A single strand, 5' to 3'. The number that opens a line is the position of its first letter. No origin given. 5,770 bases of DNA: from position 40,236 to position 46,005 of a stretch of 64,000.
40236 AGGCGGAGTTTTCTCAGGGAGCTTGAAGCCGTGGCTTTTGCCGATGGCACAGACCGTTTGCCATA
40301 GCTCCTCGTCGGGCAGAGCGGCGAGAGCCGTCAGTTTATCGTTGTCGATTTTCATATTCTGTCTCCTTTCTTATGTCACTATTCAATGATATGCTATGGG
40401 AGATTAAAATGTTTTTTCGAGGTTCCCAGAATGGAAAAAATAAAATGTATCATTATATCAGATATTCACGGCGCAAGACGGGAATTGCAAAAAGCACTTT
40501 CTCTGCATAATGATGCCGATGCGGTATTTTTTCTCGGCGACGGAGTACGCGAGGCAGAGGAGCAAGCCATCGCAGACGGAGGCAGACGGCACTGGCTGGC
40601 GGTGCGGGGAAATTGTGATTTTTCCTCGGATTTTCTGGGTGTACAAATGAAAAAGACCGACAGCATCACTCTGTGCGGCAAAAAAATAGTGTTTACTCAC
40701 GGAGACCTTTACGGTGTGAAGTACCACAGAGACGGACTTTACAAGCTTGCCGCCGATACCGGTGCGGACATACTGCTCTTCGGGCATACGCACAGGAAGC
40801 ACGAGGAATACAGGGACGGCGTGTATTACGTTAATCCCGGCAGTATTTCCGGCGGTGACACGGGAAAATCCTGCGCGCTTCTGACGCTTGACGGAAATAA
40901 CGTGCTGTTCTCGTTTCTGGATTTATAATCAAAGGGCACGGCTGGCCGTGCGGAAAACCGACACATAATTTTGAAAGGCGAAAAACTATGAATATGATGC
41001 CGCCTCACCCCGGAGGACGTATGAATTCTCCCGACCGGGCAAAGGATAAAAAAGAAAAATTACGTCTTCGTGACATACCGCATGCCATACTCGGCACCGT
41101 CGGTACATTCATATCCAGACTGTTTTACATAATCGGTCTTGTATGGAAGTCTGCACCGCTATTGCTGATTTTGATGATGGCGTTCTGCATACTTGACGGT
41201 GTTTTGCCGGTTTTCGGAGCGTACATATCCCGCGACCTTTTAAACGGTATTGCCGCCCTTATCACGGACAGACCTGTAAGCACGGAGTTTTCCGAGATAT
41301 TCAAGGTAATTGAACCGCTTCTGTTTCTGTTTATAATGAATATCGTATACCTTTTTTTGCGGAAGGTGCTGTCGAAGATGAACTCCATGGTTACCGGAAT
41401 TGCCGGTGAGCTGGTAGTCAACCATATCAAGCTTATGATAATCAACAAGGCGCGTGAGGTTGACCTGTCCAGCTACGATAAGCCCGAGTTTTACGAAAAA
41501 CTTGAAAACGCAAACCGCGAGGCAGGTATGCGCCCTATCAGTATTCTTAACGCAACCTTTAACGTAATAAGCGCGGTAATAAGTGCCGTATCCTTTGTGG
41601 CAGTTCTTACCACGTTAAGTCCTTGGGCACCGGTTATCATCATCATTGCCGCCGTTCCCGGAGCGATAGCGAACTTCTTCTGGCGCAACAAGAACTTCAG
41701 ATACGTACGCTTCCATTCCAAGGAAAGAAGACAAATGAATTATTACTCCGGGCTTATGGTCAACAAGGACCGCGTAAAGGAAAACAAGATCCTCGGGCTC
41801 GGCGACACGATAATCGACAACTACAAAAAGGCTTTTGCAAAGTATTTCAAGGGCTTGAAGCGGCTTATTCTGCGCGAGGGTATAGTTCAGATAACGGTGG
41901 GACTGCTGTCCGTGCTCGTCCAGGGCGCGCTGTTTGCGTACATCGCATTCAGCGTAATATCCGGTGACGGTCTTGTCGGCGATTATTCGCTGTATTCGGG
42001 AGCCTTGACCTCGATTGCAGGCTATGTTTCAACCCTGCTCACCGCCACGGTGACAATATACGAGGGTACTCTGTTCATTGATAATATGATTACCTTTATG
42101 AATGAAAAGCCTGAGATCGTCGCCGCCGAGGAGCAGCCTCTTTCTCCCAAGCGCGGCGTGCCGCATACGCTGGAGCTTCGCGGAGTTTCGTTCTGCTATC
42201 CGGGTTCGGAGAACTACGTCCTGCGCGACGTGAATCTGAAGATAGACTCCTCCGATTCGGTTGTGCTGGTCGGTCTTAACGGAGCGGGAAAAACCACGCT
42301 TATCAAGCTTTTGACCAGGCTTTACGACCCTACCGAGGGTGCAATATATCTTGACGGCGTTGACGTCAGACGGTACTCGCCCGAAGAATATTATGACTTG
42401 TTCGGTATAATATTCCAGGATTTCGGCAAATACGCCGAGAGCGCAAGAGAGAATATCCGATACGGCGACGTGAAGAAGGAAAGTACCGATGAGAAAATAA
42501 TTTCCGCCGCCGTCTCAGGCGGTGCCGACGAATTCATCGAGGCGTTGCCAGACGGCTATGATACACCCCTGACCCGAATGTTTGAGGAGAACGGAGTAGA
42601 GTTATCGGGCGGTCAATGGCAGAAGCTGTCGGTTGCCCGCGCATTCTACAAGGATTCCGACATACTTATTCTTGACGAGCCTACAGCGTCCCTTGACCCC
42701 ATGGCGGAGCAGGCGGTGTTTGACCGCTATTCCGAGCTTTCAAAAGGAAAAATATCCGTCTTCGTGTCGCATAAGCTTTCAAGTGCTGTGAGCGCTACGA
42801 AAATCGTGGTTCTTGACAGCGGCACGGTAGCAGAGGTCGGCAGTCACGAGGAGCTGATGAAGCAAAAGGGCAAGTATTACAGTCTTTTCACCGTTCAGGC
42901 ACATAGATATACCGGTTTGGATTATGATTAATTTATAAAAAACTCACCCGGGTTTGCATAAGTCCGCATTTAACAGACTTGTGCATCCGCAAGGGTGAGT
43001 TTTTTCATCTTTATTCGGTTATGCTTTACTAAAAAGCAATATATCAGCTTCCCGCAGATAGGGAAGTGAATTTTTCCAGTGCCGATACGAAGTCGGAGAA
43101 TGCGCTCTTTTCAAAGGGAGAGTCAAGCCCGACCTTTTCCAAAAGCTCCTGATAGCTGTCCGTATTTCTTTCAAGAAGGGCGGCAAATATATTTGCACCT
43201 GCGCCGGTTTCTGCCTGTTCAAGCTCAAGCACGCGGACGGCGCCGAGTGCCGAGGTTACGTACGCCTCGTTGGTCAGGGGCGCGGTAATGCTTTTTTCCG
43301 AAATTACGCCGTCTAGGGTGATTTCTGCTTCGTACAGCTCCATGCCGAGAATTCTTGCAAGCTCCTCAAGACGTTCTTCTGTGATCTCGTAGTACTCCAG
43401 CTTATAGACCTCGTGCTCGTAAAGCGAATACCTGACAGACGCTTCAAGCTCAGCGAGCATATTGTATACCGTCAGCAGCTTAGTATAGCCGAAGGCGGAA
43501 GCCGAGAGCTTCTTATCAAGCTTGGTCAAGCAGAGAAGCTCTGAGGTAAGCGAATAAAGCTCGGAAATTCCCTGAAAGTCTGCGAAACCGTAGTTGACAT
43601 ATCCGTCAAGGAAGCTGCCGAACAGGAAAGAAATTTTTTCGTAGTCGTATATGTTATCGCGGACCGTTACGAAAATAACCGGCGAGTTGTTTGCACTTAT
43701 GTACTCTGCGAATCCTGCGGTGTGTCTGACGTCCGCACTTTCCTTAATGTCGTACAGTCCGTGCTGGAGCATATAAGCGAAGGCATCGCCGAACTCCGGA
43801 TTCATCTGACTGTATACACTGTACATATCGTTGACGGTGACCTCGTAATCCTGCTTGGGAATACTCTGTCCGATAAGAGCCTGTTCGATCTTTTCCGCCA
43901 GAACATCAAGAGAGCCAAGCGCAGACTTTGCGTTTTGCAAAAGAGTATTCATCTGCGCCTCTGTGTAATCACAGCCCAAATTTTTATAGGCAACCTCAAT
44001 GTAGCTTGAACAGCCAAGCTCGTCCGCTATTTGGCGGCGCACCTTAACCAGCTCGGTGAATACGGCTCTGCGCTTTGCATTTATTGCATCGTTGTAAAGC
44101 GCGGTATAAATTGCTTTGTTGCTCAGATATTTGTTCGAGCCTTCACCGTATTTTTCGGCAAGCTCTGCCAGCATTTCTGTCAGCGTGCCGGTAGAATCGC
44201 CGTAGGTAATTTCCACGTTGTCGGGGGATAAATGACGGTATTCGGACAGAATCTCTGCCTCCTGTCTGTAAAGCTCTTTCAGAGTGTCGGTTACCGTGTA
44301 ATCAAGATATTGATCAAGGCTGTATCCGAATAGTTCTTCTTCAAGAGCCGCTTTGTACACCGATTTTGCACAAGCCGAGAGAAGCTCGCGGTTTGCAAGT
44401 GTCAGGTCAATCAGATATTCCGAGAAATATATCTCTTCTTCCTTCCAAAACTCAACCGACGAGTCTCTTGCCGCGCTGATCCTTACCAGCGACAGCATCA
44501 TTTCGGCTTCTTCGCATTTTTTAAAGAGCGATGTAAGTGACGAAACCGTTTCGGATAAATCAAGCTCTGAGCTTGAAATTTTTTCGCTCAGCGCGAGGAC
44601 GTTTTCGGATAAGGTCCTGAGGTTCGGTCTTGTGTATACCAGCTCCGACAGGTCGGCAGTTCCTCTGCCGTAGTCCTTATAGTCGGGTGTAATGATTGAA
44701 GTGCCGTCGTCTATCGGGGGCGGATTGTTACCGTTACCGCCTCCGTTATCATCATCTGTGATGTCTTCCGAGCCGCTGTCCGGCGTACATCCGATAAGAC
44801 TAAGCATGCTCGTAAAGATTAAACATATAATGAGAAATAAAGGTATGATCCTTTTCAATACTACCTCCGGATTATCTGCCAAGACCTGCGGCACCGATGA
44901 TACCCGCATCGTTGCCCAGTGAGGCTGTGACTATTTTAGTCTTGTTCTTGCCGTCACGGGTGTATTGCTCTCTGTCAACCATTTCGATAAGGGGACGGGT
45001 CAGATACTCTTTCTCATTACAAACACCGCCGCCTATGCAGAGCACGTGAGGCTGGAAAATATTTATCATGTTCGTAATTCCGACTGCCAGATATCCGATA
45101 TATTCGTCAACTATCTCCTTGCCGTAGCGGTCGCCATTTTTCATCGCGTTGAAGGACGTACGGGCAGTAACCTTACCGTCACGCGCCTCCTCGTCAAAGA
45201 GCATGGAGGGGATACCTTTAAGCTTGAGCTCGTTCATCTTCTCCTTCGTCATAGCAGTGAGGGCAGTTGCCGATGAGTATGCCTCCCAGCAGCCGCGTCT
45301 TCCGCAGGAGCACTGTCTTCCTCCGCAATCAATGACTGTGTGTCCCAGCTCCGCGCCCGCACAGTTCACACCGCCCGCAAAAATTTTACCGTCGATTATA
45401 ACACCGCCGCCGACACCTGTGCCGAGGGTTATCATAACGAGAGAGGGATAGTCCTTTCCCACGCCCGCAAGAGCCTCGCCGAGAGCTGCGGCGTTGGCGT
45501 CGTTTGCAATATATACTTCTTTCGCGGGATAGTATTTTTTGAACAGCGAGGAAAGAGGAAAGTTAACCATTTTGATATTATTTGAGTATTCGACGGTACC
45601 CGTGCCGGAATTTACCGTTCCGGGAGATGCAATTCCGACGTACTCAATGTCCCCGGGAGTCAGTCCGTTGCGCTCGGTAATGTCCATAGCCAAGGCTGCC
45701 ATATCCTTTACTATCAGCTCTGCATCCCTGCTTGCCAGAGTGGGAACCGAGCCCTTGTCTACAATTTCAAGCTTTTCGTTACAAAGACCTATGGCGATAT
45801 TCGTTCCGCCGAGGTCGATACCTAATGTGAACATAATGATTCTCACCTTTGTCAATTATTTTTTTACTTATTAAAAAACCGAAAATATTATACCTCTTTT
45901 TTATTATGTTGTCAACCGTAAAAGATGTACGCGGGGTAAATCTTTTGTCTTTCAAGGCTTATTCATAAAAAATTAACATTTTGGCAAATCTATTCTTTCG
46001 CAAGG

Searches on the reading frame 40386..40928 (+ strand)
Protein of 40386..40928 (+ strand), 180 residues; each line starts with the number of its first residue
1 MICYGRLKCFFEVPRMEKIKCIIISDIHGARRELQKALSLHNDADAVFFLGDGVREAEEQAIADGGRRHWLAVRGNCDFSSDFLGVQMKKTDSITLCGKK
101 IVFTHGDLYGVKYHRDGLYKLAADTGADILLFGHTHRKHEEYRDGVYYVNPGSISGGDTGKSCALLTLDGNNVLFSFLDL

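Call 7: search_protein_families(library=pfam, proteins=[window:40386-40928:+], max_evalue=0.001)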
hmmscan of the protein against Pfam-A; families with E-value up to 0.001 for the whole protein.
window:40386-40928:+ (180 aa): 2 families
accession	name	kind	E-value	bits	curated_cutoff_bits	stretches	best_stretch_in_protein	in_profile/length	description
PF12850.12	Metallophos_2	-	1e-26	94.2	27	1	20-169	2-152/154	Calcineurin-like phosphoesterase superfamily domain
PF00149.33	Metallophos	-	1.4e-10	42.4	21.5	1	20-137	2-190/191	Calcineurin-like phosphoesterase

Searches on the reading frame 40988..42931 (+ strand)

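Call 7: search_protein_families(library=pfam, proteins=[window:40988-42931:+], max_evalue=0.001)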
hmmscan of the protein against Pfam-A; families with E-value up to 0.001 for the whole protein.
window:40988-42931:+ (647 aa): 4 families
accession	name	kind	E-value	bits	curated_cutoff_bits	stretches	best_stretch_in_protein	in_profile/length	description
PF00005.33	ABC_tran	-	4.3e-28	99.1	25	1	412-567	1-137/137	ABC transporter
PF13304.12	AAA_21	-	5.6e-07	30.4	27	0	425-445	2-22/304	AAA domain, putative AbiEii toxin, Type IV TA system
PF06414.18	Zeta_toxin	-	9e-05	22.4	22.3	1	423-466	17-60/199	Zeta toxin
PF13401.12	AAA_22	-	0.00057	20.6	27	0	423-564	6-92/130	AAA domain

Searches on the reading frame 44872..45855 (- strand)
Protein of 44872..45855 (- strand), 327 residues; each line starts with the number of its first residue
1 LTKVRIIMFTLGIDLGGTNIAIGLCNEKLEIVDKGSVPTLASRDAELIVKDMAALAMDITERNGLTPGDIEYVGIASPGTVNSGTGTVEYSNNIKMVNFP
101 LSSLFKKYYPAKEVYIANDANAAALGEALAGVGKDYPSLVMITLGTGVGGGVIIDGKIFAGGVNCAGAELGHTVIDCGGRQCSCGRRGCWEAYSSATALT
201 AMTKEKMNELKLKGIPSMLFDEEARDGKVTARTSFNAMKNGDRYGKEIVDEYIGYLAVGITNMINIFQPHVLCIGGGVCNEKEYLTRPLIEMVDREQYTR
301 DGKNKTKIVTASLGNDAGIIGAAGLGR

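Call 7: search_protein_families(library=pfam, proteins=[window:44872-45855:-], max_evalue=0.001)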
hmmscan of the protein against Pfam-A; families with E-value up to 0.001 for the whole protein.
window:44872-45855:- (327 aa): 2 families
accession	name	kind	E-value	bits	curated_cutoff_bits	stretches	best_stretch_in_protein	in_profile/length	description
PF00480.26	ROK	-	9.4e-64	216.2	22.9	1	11-325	2-290/294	ROK family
PF01869.26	BcrAD_BadFG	-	4.6e-05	23.5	31.5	0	11-124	1-100/271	BadF/BadG/BcrA/BcrD ATPase family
